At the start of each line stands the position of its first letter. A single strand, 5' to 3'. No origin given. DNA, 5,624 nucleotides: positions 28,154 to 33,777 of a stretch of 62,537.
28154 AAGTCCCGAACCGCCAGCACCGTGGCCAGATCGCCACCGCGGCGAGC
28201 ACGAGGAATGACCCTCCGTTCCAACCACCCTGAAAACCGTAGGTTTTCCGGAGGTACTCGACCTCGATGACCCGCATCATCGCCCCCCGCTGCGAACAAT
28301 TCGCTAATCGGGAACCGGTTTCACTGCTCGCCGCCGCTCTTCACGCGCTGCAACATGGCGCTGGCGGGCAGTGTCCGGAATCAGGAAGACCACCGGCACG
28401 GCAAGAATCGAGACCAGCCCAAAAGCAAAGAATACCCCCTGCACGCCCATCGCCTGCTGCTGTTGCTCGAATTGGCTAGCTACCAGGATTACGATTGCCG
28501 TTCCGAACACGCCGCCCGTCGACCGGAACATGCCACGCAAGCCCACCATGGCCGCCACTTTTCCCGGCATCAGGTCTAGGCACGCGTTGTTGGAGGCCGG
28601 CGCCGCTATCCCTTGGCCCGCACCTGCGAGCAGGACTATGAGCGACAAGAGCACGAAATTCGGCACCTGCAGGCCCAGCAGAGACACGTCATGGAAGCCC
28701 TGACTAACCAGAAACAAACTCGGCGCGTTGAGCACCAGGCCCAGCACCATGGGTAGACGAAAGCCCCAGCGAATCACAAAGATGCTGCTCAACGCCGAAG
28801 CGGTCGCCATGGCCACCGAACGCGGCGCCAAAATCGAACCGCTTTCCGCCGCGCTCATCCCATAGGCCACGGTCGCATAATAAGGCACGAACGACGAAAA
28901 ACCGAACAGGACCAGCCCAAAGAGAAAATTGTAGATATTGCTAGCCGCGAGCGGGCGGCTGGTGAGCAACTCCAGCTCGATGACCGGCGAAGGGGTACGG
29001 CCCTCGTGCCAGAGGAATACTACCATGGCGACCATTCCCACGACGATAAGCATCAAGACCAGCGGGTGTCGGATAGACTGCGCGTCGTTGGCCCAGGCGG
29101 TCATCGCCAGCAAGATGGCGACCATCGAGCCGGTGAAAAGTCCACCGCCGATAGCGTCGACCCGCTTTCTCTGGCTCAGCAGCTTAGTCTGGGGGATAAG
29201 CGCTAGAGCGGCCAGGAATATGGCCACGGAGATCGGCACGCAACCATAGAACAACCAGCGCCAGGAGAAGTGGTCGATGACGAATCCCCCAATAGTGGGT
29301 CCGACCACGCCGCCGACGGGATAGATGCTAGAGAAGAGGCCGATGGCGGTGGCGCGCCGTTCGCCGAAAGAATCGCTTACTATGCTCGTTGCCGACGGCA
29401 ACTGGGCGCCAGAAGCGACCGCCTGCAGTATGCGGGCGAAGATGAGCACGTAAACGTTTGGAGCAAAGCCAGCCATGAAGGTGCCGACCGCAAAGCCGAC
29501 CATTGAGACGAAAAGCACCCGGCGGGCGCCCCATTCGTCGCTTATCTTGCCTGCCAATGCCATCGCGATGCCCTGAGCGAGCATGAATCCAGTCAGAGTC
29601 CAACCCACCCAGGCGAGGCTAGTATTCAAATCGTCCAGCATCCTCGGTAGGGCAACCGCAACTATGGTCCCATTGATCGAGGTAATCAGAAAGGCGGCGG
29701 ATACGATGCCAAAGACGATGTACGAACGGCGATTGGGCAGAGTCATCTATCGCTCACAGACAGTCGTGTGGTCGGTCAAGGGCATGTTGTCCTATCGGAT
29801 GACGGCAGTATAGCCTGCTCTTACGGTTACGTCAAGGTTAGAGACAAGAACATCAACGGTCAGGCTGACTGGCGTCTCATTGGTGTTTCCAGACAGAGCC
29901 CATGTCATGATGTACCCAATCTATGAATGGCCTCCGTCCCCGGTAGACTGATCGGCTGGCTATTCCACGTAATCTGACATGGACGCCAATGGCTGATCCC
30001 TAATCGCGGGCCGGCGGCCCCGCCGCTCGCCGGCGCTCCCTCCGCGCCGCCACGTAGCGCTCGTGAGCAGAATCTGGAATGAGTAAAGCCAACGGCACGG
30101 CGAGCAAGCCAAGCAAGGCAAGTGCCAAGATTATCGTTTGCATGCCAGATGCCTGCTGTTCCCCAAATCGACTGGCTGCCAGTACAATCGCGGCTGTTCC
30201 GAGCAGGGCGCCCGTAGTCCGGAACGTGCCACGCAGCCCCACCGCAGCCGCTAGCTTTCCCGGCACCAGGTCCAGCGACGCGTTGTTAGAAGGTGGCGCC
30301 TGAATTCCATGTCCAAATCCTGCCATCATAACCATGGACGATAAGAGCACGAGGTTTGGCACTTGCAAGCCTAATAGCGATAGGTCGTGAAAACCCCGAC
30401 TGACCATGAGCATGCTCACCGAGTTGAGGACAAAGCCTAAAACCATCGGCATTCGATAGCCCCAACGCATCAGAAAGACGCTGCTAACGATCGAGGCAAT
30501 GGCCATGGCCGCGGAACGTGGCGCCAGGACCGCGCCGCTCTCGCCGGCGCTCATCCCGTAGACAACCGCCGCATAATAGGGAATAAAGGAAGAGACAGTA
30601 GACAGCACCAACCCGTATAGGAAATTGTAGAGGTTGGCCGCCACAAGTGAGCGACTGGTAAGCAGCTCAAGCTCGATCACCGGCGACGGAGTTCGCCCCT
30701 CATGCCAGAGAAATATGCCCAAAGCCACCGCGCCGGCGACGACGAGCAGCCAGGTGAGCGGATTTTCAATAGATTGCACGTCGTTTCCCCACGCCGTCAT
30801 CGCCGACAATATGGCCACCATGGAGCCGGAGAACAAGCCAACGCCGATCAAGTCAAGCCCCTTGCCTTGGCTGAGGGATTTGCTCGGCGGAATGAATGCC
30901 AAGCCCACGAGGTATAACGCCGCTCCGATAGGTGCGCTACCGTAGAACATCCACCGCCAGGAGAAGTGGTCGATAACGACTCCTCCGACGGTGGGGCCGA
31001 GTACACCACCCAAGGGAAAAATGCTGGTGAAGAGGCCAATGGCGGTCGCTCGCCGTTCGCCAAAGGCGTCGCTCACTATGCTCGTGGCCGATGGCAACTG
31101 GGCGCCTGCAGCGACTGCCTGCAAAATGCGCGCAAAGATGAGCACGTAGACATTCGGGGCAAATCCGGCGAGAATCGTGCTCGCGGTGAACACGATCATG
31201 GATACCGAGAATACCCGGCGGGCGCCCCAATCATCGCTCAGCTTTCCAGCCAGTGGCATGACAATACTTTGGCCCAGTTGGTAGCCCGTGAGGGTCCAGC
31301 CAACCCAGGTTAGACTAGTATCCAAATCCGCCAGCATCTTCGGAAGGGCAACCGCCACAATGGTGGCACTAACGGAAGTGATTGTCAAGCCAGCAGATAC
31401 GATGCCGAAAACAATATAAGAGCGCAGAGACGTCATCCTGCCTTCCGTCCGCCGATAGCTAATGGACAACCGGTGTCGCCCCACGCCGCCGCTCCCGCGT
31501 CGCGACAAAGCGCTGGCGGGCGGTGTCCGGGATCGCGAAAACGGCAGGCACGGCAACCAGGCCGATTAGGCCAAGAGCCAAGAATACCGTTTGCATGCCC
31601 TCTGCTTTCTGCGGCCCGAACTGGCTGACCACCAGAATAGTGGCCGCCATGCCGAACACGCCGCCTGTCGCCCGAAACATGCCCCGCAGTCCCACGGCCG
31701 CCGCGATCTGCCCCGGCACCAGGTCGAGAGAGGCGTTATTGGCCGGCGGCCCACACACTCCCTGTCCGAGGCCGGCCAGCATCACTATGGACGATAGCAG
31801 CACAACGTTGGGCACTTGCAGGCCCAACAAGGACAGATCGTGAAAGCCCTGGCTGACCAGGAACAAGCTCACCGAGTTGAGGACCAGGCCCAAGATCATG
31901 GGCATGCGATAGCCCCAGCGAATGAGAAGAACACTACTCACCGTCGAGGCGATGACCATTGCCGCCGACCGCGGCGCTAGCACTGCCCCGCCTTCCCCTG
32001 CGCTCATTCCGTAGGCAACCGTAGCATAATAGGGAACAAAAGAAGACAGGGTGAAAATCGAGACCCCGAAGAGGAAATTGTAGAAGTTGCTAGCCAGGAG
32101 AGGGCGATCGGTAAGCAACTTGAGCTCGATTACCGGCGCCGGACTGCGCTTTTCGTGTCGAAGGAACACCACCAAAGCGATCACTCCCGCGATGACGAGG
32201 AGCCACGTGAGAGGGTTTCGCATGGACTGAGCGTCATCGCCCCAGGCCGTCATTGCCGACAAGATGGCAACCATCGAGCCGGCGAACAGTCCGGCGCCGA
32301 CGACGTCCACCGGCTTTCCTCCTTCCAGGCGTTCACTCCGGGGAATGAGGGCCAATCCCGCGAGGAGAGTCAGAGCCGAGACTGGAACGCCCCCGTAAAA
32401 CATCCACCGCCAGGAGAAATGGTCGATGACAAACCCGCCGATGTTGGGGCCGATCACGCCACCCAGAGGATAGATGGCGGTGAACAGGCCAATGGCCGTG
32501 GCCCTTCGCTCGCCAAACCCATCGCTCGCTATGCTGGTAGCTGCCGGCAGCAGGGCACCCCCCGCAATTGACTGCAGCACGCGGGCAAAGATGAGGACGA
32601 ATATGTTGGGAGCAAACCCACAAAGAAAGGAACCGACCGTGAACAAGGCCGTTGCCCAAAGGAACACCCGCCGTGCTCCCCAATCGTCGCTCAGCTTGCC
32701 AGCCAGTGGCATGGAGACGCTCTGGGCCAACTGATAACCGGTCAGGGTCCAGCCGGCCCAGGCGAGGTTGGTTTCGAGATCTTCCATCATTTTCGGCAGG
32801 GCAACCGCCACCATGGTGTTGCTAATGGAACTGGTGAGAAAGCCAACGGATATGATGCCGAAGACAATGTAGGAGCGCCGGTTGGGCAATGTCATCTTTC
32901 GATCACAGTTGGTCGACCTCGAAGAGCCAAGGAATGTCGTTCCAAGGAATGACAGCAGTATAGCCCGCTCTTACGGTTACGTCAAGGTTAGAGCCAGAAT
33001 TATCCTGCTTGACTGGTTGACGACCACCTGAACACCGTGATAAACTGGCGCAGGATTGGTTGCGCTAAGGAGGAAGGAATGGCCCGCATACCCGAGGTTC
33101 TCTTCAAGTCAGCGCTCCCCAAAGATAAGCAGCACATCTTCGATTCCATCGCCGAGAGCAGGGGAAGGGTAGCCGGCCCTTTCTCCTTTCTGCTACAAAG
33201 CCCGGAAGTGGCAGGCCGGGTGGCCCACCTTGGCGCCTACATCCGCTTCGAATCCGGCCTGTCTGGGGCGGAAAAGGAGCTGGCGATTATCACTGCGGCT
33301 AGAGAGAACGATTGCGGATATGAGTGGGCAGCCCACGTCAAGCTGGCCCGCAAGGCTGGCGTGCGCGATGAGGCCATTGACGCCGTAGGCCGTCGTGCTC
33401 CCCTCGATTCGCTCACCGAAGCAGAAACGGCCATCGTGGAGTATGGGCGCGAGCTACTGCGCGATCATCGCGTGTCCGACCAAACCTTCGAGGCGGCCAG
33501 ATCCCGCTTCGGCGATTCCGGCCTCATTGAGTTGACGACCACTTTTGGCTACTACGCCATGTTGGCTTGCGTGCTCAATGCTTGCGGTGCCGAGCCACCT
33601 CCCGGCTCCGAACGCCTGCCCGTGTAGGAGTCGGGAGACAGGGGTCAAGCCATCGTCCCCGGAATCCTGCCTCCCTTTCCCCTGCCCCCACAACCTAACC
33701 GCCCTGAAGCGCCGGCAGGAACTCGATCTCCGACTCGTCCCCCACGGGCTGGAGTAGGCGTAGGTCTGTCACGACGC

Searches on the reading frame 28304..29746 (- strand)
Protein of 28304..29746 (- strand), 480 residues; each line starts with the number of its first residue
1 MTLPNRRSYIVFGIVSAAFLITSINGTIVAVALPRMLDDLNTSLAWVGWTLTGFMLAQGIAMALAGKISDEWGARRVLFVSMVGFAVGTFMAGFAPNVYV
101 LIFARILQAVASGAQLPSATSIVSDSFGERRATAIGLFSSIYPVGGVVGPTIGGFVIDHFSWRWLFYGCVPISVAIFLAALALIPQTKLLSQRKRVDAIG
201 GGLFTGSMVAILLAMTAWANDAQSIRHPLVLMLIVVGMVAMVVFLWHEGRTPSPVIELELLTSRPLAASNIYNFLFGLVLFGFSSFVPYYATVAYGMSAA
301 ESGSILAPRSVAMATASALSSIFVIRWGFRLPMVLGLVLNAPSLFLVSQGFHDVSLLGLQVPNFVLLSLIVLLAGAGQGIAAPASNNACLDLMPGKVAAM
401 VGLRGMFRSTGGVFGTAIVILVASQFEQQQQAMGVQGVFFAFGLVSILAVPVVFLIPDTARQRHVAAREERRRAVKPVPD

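Call 9: search_protein_families(library=pfam, proteins=[window:28304-29746:-], max_evalue=0.001)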
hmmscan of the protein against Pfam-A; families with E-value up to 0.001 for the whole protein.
window:28304-29746:- (480 aa): 2 families
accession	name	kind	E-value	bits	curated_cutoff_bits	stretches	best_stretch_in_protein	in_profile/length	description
PF07690.21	MFS_1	-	2.8e-54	184.8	33.4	2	17-243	3-251/347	Major Facilitator Superfamily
PF00083.30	Sugar_tr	-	2.5e-09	37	22.3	1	42-187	43-194/452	Sugar (and other) transporter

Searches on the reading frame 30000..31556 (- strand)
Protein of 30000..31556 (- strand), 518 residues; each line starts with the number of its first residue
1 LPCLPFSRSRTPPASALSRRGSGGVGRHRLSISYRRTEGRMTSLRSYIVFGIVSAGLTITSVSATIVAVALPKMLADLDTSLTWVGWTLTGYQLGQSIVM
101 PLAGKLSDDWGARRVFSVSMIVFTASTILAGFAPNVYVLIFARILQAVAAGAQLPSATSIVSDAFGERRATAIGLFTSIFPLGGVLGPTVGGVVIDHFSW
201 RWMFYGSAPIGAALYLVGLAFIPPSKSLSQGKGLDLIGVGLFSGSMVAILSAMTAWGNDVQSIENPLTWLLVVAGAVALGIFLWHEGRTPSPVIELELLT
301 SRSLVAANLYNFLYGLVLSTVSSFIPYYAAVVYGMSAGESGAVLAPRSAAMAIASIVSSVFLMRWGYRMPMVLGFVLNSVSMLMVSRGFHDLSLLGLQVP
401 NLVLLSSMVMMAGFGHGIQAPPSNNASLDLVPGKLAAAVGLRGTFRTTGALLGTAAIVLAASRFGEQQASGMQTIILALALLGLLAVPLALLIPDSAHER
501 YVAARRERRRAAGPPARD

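Call 9: search_protein_families(library=pfam, proteins=[window:30000-31556:-], max_evalue=0.001)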
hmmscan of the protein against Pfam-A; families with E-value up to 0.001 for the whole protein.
window:30000-31556:- (518 aa): 3 families
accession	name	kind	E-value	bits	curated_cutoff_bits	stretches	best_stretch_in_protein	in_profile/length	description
PF07690.21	MFS_1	-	6.3e-52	177.1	33.4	2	56-243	4-194/347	Major Facilitator Superfamily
PF00083.30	Sugar_tr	-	4.2e-09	36.2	22.3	1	73-226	36-195/452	Sugar (and other) transporter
PF06609.19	TRI12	-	4.9e-05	22.4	23.2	1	38-299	34-306/599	Fungal trichothecene efflux pump (TRI12)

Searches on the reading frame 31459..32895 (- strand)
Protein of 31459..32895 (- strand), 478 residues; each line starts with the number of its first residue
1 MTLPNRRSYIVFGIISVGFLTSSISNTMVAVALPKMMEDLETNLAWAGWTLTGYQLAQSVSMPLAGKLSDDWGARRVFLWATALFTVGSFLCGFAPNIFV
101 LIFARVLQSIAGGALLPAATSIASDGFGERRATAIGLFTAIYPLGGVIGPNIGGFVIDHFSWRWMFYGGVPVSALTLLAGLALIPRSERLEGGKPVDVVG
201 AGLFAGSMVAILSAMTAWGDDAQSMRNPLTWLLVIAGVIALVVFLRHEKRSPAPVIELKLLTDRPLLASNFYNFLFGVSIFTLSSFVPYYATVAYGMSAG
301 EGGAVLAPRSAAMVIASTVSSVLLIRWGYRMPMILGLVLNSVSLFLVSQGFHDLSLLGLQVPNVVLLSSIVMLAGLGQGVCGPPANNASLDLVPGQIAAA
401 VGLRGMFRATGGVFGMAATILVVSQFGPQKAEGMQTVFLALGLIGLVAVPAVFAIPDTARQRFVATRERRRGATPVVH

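Call 9: search_protein_families(library=pfam, proteins=[window:31459-32895:-], max_evalue=0.001)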
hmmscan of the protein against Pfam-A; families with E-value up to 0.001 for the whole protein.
window:31459-32895:- (478 aa): 4 families
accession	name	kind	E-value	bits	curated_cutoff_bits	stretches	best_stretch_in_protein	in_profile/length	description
PF07690.21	MFS_1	-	1.8e-54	185.4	33.4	2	16-305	2-243/347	Major Facilitator Superfamily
PF00083.30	Sugar_tr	-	7.6e-08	32.1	22.3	1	41-188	42-195/452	Sugar (and other) transporter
PF12832.13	MFS_1_like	-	2.9e-07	30.3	25.2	1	63-167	265-372/373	MFS_1 like family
PF06609.19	TRI12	-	2.3e-05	23.5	23.2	1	25-179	59-212/599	Fungal trichothecene efflux pump (TRI12)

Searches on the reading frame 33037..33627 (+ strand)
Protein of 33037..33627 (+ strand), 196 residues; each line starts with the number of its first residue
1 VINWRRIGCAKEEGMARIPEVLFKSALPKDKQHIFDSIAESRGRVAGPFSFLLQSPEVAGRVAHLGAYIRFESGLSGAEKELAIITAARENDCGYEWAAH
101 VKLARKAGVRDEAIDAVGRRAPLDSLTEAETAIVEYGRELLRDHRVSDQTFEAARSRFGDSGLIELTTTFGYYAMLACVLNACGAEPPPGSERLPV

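Call 9: search_protein_families(library=pfam, proteins=[window:33037-33627:+], max_evalue=0.001)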
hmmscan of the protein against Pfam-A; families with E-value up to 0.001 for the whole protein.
window:33037-33627:+ (196 aa): 1 family
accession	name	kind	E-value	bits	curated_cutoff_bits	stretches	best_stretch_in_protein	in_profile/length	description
PF02627.25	CMD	-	1.4e-13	51.1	23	1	56-136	1-81/84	Carboxymuconolactone decarboxylase family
